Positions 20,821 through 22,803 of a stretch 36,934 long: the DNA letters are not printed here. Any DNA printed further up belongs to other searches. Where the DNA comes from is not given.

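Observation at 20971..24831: Sensor nucleotide cyclase followed by an NDH-2 fused to a cNMP-binding domain: a possible second-messenger gate on respiratory electron entry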

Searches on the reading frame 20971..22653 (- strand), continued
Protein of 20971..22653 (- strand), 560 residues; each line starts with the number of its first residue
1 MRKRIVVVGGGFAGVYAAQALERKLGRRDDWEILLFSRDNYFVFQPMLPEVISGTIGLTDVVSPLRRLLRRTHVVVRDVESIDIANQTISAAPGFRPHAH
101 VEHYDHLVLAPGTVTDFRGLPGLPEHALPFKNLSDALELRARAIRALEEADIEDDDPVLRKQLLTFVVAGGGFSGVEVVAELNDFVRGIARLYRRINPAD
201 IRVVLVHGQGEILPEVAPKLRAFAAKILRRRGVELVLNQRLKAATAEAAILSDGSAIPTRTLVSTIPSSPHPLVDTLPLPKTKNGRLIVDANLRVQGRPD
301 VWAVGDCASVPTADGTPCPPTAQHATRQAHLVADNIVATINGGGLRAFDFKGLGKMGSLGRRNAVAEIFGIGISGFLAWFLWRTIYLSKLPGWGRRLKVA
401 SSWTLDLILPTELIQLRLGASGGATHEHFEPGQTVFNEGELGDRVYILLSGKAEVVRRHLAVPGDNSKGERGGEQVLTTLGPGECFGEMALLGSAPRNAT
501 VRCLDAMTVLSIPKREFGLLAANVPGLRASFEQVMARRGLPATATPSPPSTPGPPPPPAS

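Call 27: search_solved_structures(query=window:20974-22653:-, max_evalue=0.00001, show_alignments=2)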
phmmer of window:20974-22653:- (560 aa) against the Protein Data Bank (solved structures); distinct sequences matched with E-value up to 0.00001: 91 (the best 60 are shown).
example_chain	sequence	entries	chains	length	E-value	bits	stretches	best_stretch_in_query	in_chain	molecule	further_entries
9mqy_A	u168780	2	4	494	1e-46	163.1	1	2-413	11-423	NADH:ubiquinone reductase (non-electrogenic)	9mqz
4nwz_A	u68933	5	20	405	6.6e-38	134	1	4-385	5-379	FAD-dependent pyridine nucleotide-disulfide oxidoreductase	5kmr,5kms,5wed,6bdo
5kmq_A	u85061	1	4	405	1.4e-37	132.9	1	4-381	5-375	FAD-dependent pyridine nucleotide-disulfide oxidoreductase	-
5kmp_A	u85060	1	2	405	8.2e-37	130.4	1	4-385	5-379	FAD-dependent pyridine nucleotide-disulfide oxidoreductase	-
5na1_A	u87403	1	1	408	9.5e-36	126.8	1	2-385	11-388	NADH dehydrogenase-like protein SAOUHSC_00878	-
9pxk_C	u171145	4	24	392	2.4e-35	125.5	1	1-368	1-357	NADH dehydrogenase-like protein YjlD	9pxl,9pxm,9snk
5na4_A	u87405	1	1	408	4.7e-35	124.6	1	2-385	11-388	NADH dehydrogenase-like protein SAOUHSC_00878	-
4g9k_A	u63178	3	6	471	2.2e-24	89.3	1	6-404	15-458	Rotenone-insensitive NADH-ubiquinone oxidoreductase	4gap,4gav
5yjw_A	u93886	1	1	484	2.4e-24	89.2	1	6-404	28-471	Rotenone-insensitive NADH-ubiquinone oxidoreductase, mitochondrial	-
5yjy_A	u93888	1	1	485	2.4e-24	89.2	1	6-404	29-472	Rotenone-insensitive NADH-ubiquinone oxidoreductase, mitochondrial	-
5yjx_A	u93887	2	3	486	2.4e-24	89.2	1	6-404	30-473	Rotenone-insensitive NADH-ubiquinone oxidoreductase, mitochondrial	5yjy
4g6g_A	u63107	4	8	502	2.8e-24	89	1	6-404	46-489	Rotenone-insensitive NADH-ubiquinone oxidoreductase, mitochondrial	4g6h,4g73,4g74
5jwa_A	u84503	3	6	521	3.5e-23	85.4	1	3-310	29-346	NADH dehydrogenase, putative | Type II NADH:ubiquinone oxidoreductase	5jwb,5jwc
9ya0_MA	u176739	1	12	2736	3.6e-13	52.3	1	412-518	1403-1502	PCR12, TGME49_219070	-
3shr_A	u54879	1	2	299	4.2e-13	52.1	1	425-525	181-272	cGMP-dependent protein kinase 1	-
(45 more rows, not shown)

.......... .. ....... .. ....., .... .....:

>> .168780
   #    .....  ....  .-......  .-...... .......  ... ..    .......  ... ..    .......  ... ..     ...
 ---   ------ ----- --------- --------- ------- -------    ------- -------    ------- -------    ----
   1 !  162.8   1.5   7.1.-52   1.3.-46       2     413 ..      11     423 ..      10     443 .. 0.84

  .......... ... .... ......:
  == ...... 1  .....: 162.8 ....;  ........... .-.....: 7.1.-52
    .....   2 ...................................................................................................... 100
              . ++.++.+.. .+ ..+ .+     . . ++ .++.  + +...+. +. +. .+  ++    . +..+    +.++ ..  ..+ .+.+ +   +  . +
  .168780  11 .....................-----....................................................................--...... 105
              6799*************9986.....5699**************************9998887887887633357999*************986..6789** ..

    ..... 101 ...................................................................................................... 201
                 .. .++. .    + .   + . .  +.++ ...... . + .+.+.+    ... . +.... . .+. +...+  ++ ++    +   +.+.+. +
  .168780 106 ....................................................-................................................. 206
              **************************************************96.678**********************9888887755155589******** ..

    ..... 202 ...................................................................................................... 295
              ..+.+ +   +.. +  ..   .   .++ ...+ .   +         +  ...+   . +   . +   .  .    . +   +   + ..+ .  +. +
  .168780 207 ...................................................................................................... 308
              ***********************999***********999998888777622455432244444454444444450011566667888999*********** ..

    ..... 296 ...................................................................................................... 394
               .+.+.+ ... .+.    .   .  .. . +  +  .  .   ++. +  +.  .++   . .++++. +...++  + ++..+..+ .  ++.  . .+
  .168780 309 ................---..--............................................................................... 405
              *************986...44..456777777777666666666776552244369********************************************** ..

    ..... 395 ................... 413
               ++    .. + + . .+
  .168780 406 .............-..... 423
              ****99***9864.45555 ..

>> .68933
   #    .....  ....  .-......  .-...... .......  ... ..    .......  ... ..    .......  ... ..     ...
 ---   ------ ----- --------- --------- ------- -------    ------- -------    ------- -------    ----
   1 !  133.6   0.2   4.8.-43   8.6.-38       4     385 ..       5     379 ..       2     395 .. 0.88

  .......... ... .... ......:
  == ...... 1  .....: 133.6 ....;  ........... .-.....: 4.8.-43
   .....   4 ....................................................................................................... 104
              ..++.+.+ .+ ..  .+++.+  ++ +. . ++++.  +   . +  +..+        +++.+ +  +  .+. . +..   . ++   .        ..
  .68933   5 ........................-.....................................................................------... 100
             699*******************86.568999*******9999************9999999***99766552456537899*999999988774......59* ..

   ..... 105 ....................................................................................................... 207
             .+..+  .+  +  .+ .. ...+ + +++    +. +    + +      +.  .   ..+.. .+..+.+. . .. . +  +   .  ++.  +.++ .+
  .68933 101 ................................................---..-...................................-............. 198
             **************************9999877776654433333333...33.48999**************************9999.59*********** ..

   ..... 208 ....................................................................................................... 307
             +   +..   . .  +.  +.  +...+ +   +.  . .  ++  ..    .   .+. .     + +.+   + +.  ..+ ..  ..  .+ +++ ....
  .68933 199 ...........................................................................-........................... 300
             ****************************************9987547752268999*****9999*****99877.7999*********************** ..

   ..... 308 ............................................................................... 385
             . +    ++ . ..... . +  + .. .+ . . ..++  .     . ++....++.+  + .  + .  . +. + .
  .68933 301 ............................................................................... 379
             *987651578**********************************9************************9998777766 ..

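Call 48: predict_structure(alignment_id=A1)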
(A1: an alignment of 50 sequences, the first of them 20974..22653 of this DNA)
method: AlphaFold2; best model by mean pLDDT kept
length: 560 residues; sequences in the alignment: 50
mean_pLDDT: 77.1   pTM: 0.64
mean pLDDT of the five models: 77.1, 75.2, 75.1, 72.9, 72.3
residues with pLDDT >= 90: 193; 70-90: 187; 50-70: 111; < 50: 69
segments of 3 or more residues with pLDDT < 50: 57-59, 354-377, 408-422, 489-497, 540-550
pLDDT, mean of each block of 10 residues (from residue 1): 91 91 92 91 77 57 78 90 95 68 96 73 73 85 91 92 95 87 90 92 95 81 88 94 88 94 85 92 92 95 93 73 82 96 91 44 33 46 58 59 52 38 72 78 77 83 56 78 70 51 88 72 67 60 40 52
secondary structure, 60 per line:
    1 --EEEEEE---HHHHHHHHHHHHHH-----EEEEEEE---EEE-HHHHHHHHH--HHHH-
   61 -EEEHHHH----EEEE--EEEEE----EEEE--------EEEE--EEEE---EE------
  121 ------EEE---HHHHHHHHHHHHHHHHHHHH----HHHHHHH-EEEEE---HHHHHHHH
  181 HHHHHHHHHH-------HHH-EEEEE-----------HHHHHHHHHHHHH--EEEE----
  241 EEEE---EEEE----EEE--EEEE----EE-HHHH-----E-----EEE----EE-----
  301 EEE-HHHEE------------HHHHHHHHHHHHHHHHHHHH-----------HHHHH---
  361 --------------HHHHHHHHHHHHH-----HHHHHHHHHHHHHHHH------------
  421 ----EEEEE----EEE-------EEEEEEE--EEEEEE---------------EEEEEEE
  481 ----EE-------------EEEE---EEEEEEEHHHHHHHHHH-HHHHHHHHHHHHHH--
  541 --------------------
elements in order: E3-8 H12-25 E31-37 E41-43 H45-53 H56-59 E62-64 H65-68 E73-76 E79-83 E88-91 E100-103 E106-109 E127-129 H133-152 H157-163 E165-169 H173-190 E202-206 H218-230 E233-236 E241-244 E248-251 E256-258 E261-264 H272-275 E287-289 E301-303 H322-341 H353-357 H375-387 H393-408 E425-429 E434-436 E444-450 E453-458 E474-480 E500-503 E507-513 H514-523 H525-538

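Call 58: find_encoding_contigs(protein=P0031, flank=7000, max_places=2)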
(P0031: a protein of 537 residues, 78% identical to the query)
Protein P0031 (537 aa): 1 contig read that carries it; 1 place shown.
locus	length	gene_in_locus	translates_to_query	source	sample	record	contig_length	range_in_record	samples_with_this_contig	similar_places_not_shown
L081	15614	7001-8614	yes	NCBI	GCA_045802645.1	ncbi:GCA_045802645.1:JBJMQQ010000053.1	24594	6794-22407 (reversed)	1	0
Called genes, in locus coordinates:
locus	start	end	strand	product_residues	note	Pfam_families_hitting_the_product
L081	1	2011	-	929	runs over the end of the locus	PF22422:MGH1-like_GH, PF03200:Glyco_hydro_63 (weak), PF22422:MGH1-like_GH (weak)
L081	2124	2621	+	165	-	PF07291:MauE (weak), PF07681:DoxX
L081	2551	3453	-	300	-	PF00126:HTH_1, PF03466:LysR_substrate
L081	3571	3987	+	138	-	PF14534:DUF4440, PF12680:SnoaL_2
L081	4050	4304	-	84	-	-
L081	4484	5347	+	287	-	PF03928:HbpS-like, PF07883:Cupin_2 (faint), PF05899:Cupin_3 (faint), PF00190:Cupin_1 (weak)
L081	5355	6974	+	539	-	PF08450:SGL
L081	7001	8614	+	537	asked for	PF07992:Pyr_redox_2, PF00070:Pyr_redox, PF22366:NDH2_C (weak), PF00027:cNMP_binding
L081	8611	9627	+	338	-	PF00903:Glyoxalase, PF12681:Glyoxalase_2 (faint), PF13669:Glyoxalase_4 (weak), PF18029:Glyoxalase_6 (faint), PF22677:Ble-like_N (faint), PF00903:Glyoxalase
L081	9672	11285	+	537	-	PF00890:FAD_binding_2 (faint), PF01266:DAO, PF07992:Pyr_redox_2 (faint), PF00732:GMC_oxred_N, PF05199:GMC_oxred_C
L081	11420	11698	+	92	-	-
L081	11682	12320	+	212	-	PF04542:Sigma70_r2, PF08281:Sigma70_r4_2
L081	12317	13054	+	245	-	PF06532:NrsF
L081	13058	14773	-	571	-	PF01590:GAF, PF13185:GAF_2, PF13492:GAF_3, PF00158:Sigma54_activat, PF14532:Sigma54_activ_2, PF00004:AAA (weak), PF07728:AAA_5, PF25601:AAA_lid_14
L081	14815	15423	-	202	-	PF04264:YceI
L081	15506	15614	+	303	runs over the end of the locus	PF00126:HTH_1, PF03466:LysR_substrate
